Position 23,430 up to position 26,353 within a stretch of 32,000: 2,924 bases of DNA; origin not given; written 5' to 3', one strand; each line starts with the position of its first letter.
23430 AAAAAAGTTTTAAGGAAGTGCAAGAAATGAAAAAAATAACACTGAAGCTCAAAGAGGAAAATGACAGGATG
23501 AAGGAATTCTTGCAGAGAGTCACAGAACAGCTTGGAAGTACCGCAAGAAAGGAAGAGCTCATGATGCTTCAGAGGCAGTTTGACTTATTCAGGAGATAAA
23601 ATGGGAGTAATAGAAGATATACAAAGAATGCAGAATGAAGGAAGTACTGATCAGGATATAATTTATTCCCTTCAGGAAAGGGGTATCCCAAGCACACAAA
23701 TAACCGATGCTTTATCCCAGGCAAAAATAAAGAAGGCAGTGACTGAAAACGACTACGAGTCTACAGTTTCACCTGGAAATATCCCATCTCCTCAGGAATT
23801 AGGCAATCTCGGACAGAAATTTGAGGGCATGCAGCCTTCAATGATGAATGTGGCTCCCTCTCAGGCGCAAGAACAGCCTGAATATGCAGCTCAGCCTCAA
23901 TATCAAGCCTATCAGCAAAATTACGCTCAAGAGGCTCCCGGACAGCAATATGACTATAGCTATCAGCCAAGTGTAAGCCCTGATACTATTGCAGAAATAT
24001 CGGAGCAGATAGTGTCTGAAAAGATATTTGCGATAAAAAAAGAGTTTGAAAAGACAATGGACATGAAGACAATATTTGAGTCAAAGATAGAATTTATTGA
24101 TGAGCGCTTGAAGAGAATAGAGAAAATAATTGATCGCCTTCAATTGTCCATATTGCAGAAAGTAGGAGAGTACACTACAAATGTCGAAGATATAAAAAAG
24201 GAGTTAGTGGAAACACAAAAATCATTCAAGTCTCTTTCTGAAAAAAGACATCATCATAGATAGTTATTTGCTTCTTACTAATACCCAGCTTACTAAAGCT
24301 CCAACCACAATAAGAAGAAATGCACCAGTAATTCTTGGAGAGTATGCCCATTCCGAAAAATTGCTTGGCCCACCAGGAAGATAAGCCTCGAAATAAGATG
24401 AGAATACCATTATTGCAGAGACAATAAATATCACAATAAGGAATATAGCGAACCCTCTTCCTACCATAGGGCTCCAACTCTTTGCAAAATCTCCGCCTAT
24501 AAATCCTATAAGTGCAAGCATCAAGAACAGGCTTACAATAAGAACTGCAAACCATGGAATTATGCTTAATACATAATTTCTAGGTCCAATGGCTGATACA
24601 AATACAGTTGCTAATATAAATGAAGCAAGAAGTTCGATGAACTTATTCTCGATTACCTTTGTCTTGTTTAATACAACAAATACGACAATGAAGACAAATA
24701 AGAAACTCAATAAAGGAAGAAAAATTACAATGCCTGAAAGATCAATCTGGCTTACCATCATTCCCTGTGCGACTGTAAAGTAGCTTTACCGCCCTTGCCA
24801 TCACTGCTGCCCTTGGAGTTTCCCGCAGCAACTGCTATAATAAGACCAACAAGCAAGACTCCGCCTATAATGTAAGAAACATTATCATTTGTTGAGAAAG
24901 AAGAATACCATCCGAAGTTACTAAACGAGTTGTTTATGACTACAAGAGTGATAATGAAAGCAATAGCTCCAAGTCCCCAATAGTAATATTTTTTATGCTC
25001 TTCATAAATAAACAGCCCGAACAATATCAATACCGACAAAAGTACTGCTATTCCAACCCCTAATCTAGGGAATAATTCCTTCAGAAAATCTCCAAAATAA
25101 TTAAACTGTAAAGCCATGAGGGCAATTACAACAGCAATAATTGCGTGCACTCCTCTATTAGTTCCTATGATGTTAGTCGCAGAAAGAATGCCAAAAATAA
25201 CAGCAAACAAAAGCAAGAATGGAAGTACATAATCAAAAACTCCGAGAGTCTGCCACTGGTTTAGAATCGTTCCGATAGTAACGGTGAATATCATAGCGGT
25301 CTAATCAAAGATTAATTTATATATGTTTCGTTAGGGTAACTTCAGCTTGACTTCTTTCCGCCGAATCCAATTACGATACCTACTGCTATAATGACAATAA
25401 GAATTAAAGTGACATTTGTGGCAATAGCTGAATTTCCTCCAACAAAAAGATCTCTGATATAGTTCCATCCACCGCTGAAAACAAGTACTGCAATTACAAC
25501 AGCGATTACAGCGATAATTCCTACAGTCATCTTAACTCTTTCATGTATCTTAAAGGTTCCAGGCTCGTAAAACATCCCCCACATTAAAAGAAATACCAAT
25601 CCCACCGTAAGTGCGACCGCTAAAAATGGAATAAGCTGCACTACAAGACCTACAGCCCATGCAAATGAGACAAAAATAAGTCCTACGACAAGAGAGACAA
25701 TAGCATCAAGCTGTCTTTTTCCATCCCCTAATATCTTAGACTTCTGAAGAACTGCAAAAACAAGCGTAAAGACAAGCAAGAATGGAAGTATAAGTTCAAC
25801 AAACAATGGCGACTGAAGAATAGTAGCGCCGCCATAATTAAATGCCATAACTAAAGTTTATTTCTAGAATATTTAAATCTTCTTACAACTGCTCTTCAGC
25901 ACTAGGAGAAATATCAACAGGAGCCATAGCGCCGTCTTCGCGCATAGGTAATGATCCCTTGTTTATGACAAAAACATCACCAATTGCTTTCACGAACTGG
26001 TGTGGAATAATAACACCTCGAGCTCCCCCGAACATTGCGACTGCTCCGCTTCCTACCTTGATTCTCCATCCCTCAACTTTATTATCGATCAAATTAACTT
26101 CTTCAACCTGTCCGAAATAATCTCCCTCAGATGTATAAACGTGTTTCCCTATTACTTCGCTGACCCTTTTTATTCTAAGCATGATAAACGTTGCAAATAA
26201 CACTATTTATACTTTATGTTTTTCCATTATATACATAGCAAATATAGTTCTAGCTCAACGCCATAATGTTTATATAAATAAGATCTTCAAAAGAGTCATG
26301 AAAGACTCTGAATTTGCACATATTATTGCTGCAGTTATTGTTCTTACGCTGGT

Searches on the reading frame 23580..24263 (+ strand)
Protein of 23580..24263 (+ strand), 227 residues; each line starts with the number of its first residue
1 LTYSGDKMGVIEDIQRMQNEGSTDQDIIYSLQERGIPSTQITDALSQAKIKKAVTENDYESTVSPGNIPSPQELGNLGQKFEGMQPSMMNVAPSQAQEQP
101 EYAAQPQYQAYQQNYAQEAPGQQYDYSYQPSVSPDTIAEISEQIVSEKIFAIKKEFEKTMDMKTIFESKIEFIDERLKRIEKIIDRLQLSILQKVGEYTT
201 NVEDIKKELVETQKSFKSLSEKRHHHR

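Call 6: search_protein_families(library=pfam, max_evalue=1, proteins=[window:23580-24263:+])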
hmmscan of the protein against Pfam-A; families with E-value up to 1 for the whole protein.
window:23580-24263:+ (227 aa): 3 families
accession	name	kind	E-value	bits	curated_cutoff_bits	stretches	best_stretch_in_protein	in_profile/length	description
PF12731.12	Mating_N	-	0.15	12.6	21.4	1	142-221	11-91/95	Mating-type protein beta 1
PF07765.17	KIP1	-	0.36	11.4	33.9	1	167-222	17-72/74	KIP1-like protein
PF07889.17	DUF1664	-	0.8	10.2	34.6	0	157-222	55-116/124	Protein of unknown function (DUF1664)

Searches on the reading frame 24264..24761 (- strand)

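Call 6: search_protein_families(library=pfam, max_evalue=1, proteins=[window:24264-24761:-])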
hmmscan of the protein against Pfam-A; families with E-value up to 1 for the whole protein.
window:24264-24761:- (165 aa): 1 family
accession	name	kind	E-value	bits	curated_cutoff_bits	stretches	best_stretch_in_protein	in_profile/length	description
PF01757.29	Acyl_transf_3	-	0.16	11.4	31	1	18-160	128-258/326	Acyltransferase domain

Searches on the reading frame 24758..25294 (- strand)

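Call 6: search_protein_families(library=pfam, max_evalue=1, proteins=[window:24758-25294:-])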
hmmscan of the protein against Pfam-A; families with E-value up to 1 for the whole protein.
window:24758-25294:- (178 aa): 3 families
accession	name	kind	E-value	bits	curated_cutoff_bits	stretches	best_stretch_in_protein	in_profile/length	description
PF05106.17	Phage_holin_3_1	-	0.22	12.4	23.8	1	77-135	17-74/99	Phage holin family (Lysis protein S)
PF01794.25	Ferric_reduct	-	0.74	10.3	28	0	49-117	50-117/121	Ferric reductase like transmembrane component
PF13664.11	DUF4149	-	0.9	10.3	24.6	1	52-120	15-84/102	Domain of unknown function (DUF4149)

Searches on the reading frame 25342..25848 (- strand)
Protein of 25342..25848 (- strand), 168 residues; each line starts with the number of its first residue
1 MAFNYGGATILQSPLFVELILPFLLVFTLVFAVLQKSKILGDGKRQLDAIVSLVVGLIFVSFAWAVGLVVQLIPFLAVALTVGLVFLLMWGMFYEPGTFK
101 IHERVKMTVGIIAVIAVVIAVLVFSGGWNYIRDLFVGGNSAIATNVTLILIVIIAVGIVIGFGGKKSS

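Call 6: search_protein_families(library=pfam, max_evalue=1, proteins=[window:25342-25848:-])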
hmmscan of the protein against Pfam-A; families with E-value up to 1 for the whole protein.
window:25342-25848:- (168 aa): 2 families
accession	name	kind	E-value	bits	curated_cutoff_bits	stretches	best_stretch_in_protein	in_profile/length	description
PF09997.14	DUF2238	-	0.23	11.8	26.4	0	38-95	50-105/140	Predicted membrane protein (DUF2238)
PF13965.12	SID-1_RNA_chan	-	0.54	9.2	28.7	1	46-121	447-522/594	dsRNA-gated channel SID-1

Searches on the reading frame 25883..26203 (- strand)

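Call 75: search_protein_families(library=pfam, max_evalue=0.01, proteins=[window:25883-26203:-])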
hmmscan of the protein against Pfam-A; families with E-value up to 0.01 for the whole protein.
window:25883-26203:- (106 aa): 1 family
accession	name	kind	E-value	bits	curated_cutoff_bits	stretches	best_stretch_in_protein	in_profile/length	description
PF05239.21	PRC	-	6.7e-08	32.9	21.2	1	13-82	5-73/78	PRC-barrel domain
